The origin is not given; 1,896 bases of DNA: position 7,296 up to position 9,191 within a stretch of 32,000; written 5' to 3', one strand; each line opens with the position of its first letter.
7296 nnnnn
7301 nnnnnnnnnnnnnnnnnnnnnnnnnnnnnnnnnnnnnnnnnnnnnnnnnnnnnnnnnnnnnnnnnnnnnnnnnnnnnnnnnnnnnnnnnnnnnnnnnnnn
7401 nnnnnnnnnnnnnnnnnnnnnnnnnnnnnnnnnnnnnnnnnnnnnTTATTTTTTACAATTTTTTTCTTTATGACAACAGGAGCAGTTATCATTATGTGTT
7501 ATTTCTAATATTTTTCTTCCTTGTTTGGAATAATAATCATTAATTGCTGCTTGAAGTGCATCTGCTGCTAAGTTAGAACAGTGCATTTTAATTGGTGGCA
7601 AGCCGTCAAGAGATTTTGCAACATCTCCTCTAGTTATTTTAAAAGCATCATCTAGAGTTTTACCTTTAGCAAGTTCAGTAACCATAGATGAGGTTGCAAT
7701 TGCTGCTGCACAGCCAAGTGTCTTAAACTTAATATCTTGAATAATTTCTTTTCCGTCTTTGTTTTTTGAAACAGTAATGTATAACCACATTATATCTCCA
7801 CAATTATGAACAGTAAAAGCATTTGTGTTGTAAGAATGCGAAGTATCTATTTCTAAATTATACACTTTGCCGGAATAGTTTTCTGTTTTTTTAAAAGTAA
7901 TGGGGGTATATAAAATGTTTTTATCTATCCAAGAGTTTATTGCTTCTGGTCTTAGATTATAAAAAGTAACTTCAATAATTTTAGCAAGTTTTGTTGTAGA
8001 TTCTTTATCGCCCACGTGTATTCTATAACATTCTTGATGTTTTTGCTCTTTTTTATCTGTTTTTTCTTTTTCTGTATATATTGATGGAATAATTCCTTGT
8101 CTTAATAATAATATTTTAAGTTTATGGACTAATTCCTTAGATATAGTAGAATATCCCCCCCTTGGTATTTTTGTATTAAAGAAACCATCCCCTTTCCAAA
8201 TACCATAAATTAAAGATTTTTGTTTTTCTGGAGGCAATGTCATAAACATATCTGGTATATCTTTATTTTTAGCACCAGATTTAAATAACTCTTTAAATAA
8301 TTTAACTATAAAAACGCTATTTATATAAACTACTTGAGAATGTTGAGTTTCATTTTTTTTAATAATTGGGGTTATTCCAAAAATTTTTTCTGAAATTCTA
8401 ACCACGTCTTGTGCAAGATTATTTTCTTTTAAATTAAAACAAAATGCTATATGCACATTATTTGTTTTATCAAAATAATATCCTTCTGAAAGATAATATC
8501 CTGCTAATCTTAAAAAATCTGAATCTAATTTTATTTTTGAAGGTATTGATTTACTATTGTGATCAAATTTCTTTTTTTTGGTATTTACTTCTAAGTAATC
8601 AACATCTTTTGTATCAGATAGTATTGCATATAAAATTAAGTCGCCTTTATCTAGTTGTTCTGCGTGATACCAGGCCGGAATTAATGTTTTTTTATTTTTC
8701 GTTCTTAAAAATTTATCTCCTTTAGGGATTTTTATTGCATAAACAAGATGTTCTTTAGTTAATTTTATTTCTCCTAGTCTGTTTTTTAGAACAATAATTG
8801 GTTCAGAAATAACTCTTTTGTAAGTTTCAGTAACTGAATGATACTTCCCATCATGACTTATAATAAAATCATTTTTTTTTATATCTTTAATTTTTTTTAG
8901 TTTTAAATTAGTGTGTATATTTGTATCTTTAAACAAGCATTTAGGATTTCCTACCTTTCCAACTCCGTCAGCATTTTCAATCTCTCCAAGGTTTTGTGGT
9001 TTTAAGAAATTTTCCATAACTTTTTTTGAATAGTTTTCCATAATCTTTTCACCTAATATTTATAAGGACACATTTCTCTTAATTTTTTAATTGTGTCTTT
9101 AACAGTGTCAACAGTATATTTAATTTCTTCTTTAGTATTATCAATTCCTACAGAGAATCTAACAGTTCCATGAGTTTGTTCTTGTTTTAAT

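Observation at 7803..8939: Complete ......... intein splitting IscU at its first cluster-ligand cysteine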

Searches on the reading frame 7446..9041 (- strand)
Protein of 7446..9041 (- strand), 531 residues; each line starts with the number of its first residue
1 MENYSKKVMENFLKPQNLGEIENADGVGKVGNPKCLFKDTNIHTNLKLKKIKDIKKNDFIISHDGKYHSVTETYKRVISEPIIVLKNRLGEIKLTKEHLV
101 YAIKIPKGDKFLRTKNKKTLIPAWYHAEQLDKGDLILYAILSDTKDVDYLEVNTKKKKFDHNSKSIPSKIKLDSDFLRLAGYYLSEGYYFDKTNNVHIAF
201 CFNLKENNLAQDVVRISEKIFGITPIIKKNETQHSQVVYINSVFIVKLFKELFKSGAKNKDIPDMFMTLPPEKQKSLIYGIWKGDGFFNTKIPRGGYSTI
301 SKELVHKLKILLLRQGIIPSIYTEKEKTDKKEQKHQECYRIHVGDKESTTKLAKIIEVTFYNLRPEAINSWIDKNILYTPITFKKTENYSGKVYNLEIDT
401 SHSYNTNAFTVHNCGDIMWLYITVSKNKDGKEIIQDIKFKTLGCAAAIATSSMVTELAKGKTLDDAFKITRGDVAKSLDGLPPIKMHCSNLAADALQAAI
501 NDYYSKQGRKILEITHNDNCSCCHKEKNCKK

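Call 3: search_protein_families(library=pfam, proteins=[window:7446-9041:-], max_evalue=1)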
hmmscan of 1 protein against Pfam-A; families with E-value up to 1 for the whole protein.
window:7446-9041:- (531 aa): 5 families
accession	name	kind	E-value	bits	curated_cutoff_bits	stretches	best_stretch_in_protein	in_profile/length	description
PF01592.21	NifU_N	-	2e-39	135.1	22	2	409-508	29-125/127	NifU-like N terminal domain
PF14528.11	LAGLIDADG_3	-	1e-13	51.8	22.5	2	275-356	4-81/82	LAGLIDADG-like domain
PF14890.11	Intein_splicing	-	1.2e-07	32.2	35.8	1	92-413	42-155/155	Intein splicing domain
PF05204.19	Hom_end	-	0.00025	21.6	21.1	1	275-347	15-88/110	Homing endonuclease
PF21178.2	Itf52_C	-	0.12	12.5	27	0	409-435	22-48/51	Intraflagellar transport protein 52, C-terminal domain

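Call 4: search_protein_families(library=ncbifam, proteins=[window:7446-9041:-], max_evalue=1)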
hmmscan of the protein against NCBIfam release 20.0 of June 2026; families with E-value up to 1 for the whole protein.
window:7446-9041:- (531 aa): 15 families
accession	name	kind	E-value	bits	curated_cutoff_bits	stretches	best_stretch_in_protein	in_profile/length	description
TIGR03419.1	NifU_clost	equivalog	1.6e-50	170.5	187.9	2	412-507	30-120/121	Fe-S cluster assembly scaffold protein NifU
TIGR02000.1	NifU_proper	equivalog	6.1e-34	117.7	273.3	2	413-505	34-123/290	Fe-S cluster assembly protein NifU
TIGR01999.1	iscU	equivalog_domain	1.1e-33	115.9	192.4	2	409-507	30-123/124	Fe-S cluster assembly scaffold IscU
NF045703.1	rSAM_Tes_intein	exception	1.1e-20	73.1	1700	1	158-414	353-611/1040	tetraether lipid synthase Tes, intein-containing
NF011303.0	PRK14715.1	equivalog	9.7e-15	52.7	1585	1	168-349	1113-1288/1627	DNA-directed DNA polymerase II large subunit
TIGR01994.1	SUF_scaf_2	equivalog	2.6e-12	46.9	92.5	1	409-470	31-87/137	Fe-S cluster assembly sulfur transfer protein SufU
NF011491.0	PRK14898.1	equivalog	6.5e-09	34.4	783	1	147-334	216-398/860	DNA-directed RNA polymerase subunit A''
NF011418.0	PRK14845.1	equivalog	3.7e-06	25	756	1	47-357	56-313/1049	translation initiation factor IF-2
NF038098.1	GyrA_w_intein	exception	2.4e-05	22.4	1850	1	179-356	242-425/1232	intein-containing DNA gyrase subunit A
TIGR00375.1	TIGR00375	hypoth_equivalog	0.00016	21.2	326.6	1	299-459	18-179/374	TIGR00375 family protein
NF007072.0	PRK09519.1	equivalog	0.00064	18.2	1024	1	157-331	348-521/790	intein-containing recombinase RecA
NF005852.0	PRK07773.1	equivalog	0.0018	16.6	780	1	247-352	583-690/886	replicative DNA helicase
TIGR01443.1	intein_Cterm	domain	0.0083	16.4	15.6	1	392-414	1-24/24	intein C-terminal splicing region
NF033886.1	T4SS_DotA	equivalog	0.029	13.3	500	1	383-459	210-281/790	type IVB secretion system protein DotA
NF010240.0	PRK13687.1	subfamily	0.087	12.9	99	1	25-73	25-73/85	hypothetical protein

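Call 8: find_homologous_proteins(query=window:7446-9041:-, max_evalue=0.00001)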
Query window:7446-9041:- (531 aa): 869 proteins with E <= 0.00001 among 8000 candidates; the best 120 are listed.
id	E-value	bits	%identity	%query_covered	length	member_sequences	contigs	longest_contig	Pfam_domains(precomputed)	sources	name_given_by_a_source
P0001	0.0e+0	1109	92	100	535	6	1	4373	PF14528.12,PF01592.22,PF14890.12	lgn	-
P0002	0.0e+0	1023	84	100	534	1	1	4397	PF14528.12,PF01592.22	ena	-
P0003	5.1e-279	944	79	98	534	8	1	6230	PF14528.12,PF01592.22,PF14890.12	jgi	jgi:nitrogen fixation protein NifU and related proteins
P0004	3.0e-265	899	75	100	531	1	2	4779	PF14528.12,PF01592.22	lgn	-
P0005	8.3e-251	851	72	99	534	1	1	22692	PF14528.12,PF01592.22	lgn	-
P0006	1.0e-229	782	68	95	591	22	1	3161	PF14528.12,PF01592.22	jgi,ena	-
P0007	4.7e-179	615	58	95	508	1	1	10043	PF14528.12,PF01592.22,PF14890.12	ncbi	-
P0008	3.4e-177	608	56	98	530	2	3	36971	PF14528.12,PF01592.22,PF14890.12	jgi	jgi:NifU-like protein involved in Fe-S cluster formation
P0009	7.7e-177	607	54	96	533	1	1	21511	PF14528.12,PF01592.22,PF14890.12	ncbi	-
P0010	3.0e-175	602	56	95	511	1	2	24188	PF14528.12,PF01592.22,PF14890.12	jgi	jgi:nitrogen fixation NifU-like protein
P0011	3.3e-173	595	56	95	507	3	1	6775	PF05204.20,PF14528.12,PF01592.22,PF14890.12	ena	-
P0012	2.5e-172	592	53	96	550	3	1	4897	PF14528.12,PF01592.22,PF14890.12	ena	-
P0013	7.7e-172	591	54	95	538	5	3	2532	PF14528.12,PF01592.22,PF14890.12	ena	-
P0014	2.2e-171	589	52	96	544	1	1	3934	PF14528.12,PF01592.22,PF14890.12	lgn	-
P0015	9.2e-171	587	53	96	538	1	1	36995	PF05204.20,PF14528.12,PF01592.22,PF14890.12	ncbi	-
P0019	9.3e-170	584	51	95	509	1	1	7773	PF14528.12,PF01592.22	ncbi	-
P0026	6.0e-167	575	54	95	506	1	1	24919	PF14528.12,PF01592.22,PF14890.12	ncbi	-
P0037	1.0e-165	571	53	95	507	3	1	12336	PF14528.12,PF01592.22,PF14890.12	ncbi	-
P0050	1.3e-164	567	51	95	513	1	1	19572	PF14528.12,PF01592.22,PF14890.12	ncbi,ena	-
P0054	2.2e-164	566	52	95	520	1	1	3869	PF14528.12,PF01592.22,PF14890.12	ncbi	-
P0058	3.5e-164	566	52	95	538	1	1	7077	PF14528.12,PF01592.22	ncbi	-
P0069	7.1e-163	561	51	95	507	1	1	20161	PF05204.20,PF14528.12,PF01592.22,PF14890.12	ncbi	-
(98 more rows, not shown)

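Call 17: find_related_loci(query=A1, collection=genome_contigs, flank=3000)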
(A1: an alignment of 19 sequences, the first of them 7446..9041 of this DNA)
Query A1 (531 aa) in genome_contigs; peptide patterns used: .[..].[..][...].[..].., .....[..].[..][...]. (x = any residue, [..] = any of these).
600 stretches matched a pattern (row limit reached: there are more); 600 encode a relative of the query (tblastn E <= 1e-3); the best 80 are kept; 80 distinct loci.
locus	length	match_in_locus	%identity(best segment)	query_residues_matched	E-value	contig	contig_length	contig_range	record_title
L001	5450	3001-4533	52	4-513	5e-169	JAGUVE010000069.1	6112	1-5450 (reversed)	MAG: Parcubacteria group bacterium isolate DeMMO5_22 c_000000002611, whole genome shotgun sequence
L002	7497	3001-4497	50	4-503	4e-161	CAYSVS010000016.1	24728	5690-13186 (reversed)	MAG TPA_asm: uncultured Methanosarcinales archaeon isolate SRP141376_co4_88 genome assembly, contig: NODE_3633_length_24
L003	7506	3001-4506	49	4-506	1e-160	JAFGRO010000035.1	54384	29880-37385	MAG: Candidatus Woesearchaeota archaeon isolate Zod_Metabat.833 k87_5632223, whole genome shotgun sequence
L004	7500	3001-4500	48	4-507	2e-152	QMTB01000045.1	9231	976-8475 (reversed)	MAG: Thermoplasmata archaeon isolate B44_G15 B44_Guay15_scaffold_02194, whole genome shotgun sequence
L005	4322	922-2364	31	4-510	2e-52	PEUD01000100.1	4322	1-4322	MAG: Candidatus Omnitrophica bacterium CG02_land_8_20_14_3_00__42_8 CG02_land_8_20_14_3.00_150_scaffold_15690_c, whole g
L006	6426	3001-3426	76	1-521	2e-47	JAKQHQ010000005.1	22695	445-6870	MAG: archaeon isolate USDE_metabat.173 k141_754858, whole genome shotgun sequence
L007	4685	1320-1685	72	3-503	1e-39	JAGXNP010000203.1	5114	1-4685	MAG: Promethearchaeota archaeon isolate bin41 NODE_203_length_5114_cov_48.344650, whole genome shotgun sequence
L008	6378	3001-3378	71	4-510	2e-39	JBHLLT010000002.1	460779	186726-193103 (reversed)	MAG: Promethearchaeota archaeon isolate DZ1S.179 DZ1S.179@3, whole genome shotgun sequence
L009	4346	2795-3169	75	4-508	1e-38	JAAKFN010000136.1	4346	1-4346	MAG: Candidatus Anoxychlamydiales bacterium isolate K940_chlam_5 K940chlam5_136, whole genome shotgun sequence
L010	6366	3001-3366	71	3-503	1e-38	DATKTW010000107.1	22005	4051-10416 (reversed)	MAG TPA_asm: Candidatus Nanopelagicaceae bacterium isolate SMAG_U14091 k141_719182, whole genome shotgun sequence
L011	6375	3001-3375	68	2-510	8e-38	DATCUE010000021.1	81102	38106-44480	MAG TPA_asm: Candidatus Methanoperedens sp. isolate SMAG_U7350 k141_33772, whole genome shotgun sequence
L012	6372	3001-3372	69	4-511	1e-37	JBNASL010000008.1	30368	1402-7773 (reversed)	MAG: Candidatus Bathyarchaeales archaeon isolate Kamch4336-1-MF-15 bin22_IDBA_re-assembly_contigs.fa-8, whole genome sho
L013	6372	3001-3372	68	3-505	1e-37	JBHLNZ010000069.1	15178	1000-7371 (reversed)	MAG: Promethearchaeota archaeon isolate DZ2S.411 DZ2S.411@12637, whole genome shotgun sequence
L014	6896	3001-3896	68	4-511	3e-37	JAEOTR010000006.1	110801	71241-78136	MAG: Promethearchaeota archaeon isolate YT5_013 k127_745222, whole genome shotgun sequence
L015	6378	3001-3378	66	2-511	7e-37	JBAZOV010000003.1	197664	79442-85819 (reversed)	MAG: Candidatus Methanoperedens sp. isolate SO_2017_SWC_14 scaffold_81_c1_LP-4_2017, whole genome shotgun sequence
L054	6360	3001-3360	66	4-507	1e-32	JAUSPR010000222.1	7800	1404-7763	MAG: Thermoplasmata archaeon isolate E21_metabat.bin.9 E21_k141_180125, whole genome shotgun sequence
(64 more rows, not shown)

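Call 18: find_encoding_contigs(protein=window:7446-9041:-, flank=2000, max_places=4)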
Protein window:7446-9041:- (531 aa): 1 contig read that carries it; 1 place shown.
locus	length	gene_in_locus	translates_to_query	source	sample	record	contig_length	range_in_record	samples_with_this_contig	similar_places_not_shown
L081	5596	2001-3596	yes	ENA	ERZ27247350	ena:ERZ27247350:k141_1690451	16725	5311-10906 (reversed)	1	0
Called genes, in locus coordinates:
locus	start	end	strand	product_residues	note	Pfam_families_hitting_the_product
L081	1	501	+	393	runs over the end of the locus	PF00149:Metallophos, PF12850:Metallophos_2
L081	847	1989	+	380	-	PF00266:Aminotran_5, PF01212:Beta_elim_lyase (weak), PF01041:DegT_DnrJ_EryC1 (weak)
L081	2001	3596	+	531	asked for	PF14890:Intein_splicing (weak), PF14528:LAGLIDADG_3, PF01592:NifU_N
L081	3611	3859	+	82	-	-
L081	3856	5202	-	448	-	PF02629:CoA_binding, PF13380:CoA_binding_2, PF00549:Ligase_CoA (faint), PF13607:Succ_CoA_lig, PF19045:Ligase_CoA_2 (weak)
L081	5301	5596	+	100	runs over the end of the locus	-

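Call 42: list_cluster_members(proteins=[P0007, P0009, P0015, P0019, P0026, P0037, P0050, P0054, P0058, P0069])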
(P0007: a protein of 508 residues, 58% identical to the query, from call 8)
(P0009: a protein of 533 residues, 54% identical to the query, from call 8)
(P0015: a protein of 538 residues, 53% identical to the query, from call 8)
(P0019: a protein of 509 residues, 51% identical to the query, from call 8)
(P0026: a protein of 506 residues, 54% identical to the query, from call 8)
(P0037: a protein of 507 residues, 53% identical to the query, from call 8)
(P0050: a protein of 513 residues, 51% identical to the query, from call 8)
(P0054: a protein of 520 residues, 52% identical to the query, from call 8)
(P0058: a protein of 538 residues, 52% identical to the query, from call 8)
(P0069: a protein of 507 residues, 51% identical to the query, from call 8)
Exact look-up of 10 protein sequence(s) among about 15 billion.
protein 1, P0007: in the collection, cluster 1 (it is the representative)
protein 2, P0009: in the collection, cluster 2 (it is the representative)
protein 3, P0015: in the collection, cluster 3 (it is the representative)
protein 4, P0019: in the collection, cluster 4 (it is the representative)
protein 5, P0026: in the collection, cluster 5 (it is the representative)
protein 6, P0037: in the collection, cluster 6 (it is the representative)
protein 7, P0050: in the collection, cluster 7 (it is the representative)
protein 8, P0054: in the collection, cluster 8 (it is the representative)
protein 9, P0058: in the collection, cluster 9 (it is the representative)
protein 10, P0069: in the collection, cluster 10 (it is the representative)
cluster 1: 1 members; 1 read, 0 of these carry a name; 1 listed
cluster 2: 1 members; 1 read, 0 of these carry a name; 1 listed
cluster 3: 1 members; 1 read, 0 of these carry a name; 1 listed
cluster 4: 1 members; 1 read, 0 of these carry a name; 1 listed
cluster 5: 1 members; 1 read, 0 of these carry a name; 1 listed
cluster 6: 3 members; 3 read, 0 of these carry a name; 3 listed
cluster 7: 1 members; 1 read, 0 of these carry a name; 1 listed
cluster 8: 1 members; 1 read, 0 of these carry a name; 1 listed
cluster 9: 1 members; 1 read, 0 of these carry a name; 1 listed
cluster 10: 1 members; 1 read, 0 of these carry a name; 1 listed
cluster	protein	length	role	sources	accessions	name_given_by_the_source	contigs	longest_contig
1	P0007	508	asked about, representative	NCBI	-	-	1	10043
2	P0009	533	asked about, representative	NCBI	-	-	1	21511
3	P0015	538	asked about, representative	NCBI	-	-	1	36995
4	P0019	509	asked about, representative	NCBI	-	-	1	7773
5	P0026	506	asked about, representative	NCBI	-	-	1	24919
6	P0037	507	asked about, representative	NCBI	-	-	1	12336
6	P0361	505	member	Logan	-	-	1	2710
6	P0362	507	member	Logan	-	-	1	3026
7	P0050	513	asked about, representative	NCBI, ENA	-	-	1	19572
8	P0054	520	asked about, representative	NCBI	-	-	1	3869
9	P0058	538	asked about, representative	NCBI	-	-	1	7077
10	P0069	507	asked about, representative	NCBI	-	-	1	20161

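Call 43: predict_structure(alignment_id=A2)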
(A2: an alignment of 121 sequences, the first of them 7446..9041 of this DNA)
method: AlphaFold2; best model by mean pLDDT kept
length: 531 residues; sequences in the alignment: 121
mean_pLDDT: 90.1   pTM: 0.81
mean pLDDT of the five models: 90.1, 89.7, 89.6, 89.2, 89.0
residues with pLDDT >= 90: 371; 70-90: 125; 50-70: 23; < 50: 12
segments of 3 or more residues with pLDDT < 50: 518-526
pLDDT, mean of each block of 10 residues (from residue 1): 78 92 92 77 88 94 93 82 96 90 94 92 90 97 95 84 91 98 96 89 96 98 97 97 94 91 95 98 94 94 95 98 93 93 95 95 84 96 95 86 93 77 96 97 79 96 95 88 68 91 96 65 48 45
secondary structure, 60 per line:
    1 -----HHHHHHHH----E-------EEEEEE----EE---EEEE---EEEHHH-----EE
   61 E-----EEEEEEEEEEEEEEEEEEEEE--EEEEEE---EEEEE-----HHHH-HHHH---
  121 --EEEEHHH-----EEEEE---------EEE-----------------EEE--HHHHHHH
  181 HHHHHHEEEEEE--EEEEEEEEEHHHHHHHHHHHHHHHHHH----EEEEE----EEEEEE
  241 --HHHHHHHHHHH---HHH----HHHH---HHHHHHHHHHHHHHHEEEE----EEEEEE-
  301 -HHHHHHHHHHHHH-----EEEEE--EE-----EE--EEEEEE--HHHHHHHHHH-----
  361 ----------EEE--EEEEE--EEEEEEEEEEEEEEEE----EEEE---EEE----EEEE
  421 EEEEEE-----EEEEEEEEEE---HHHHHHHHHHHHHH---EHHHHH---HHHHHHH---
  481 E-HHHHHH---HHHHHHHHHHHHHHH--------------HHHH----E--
elements in order: H6-13 E26-31 E41-44 E48-50 E59-61 E67-87 E90-95 E99-103 H109-112 H114-117 E123-126 E135-139 E149-151 E169-171 H174-186 E187-192 E195-203 H204-221 E226-230 E235-240 H243-253 H264-267 H271-285 E286-289 E294-299 H302-314 E320-324 E338-343 H346-355 E371-373 E376-380 E383-398 E403-406 E410-412 E417-426 E432-441 H445-458 H463-467 H471-477 H483-488 H492-506 H521-524

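Call 49: fold_search(model_id=the predicted structure, library=pdb)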
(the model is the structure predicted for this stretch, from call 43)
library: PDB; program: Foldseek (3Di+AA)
matches with E <= 10: 643; with E <= 0.001: 106
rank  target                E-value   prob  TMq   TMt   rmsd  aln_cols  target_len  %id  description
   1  7qsu                  5.1e-24  1.00  0.54  0.76   4.3       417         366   21  Crystal structure of homing endonuclease-associated TliVMA intein (C1A, d333-339) (released 2022-03-30)
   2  7qss                  6.3e-23  1.00  0.54  0.66   4.9       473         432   19  Crystal structure of homing endonuclease-associated TliVMA intein (C1A) (released 2022-03-30)
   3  1ef0_A                8.4e-18  1.00  0.46  0.55   8.2       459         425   14  CRYSTAL STRUCTURE OF PI-SCEI MINIPRECURSOR (released 2000-06-07)
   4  7qst                  1.1e-17  1.00  0.48  0.68   6.1       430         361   18  Crystal structure of homing endonuclease-associated PhoVMA intein (C1A) (released 2022-03-30)
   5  1vde_A                4.8e-17  1.00  0.45  0.54   7.5       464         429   14  PI-SCEI, A HOMING ENDONUCLEASE WITH PROTEIN SPLICING ACTIVITY (released 1998-04-08)
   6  1vde_B                1.6e-16  1.00  0.47  0.56   6.8       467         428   14  PI-SCEI, A HOMING ENDONUCLEASE WITH PROTEIN SPLICING ACTIVITY (released 1998-04-08)
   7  1dq3                  4.2e-16  1.00  0.48  0.55   6.4       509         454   13  CRYSTAL STRUCTURE OF AN ARCHAEAL INTEIN-ENCODED HOMING ENDONUCLEASE PI-PFUI (released 2000-07-05)
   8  1jva_B                1.1e-15  1.00  0.46  0.54   8.2       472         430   13  CRYSTAL STRUCTURE OF THE VMA1-DERIVED ENDONUCLEASE BEARING THE N AND C EXTEIN PROPEPTIDES (released 2002-08-29)
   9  1lws_A                2.3e-15  1.00  0.47  0.56   7.4       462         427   15  Crystal structure of the intein homing endonuclease PI-SceI bound to its recognition sequence (released 2002-09-27)
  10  1lwt_A                2.5e-15  1.00  0.44  0.51   8.2       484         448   15  Crystal structure of the intein homing endonuclease PI-SceI bound to its substrate DNA (Ca2+ free) (released 2002-09-27)
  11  2cw7                  3.3e-15  1.00  0.43  0.43  10.8       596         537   12  Crystal structure of intein homing endonuclease II (released 2006-04-18)
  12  1dfa                  7.1e-15  1.00  0.43  0.55   9.1       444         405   15  CRYSTAL STRUCTURE OF PI-SCEI IN C2 SPACE GROUP (released 1999-12-08)
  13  1jva_A                1.2e-14  1.00  0.45  0.54   8.3       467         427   13  CRYSTAL STRUCTURE OF THE VMA1-DERIVED ENDONUCLEASE BEARING THE N AND C EXTEIN PROPEPTIDES (released 2002-08-29)
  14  1ef0_B                3.6e-13  1.00  0.44  0.56   7.9       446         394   13  CRYSTAL STRUCTURE OF PI-SCEI MINIPRECURSOR (released 2000-06-07)
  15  1um2_B                5.2e-13  1.00  0.45  0.55   8.4       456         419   14  Crystal Structure of the Vma1-Derived Endonuclease with the Ligated Extein Segment (released 2004-09-22)
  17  4eb5_C                2.3e-08  1.00  0.17  0.63   1.3        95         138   64  A. fulgidus IscS-IscU complex structure (released 2012-05-02)
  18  7c8m_A                2.8e-08  1.00  0.16  0.64   1.8        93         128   63  Crystal structure of IscU wild-type (released 2021-05-26)
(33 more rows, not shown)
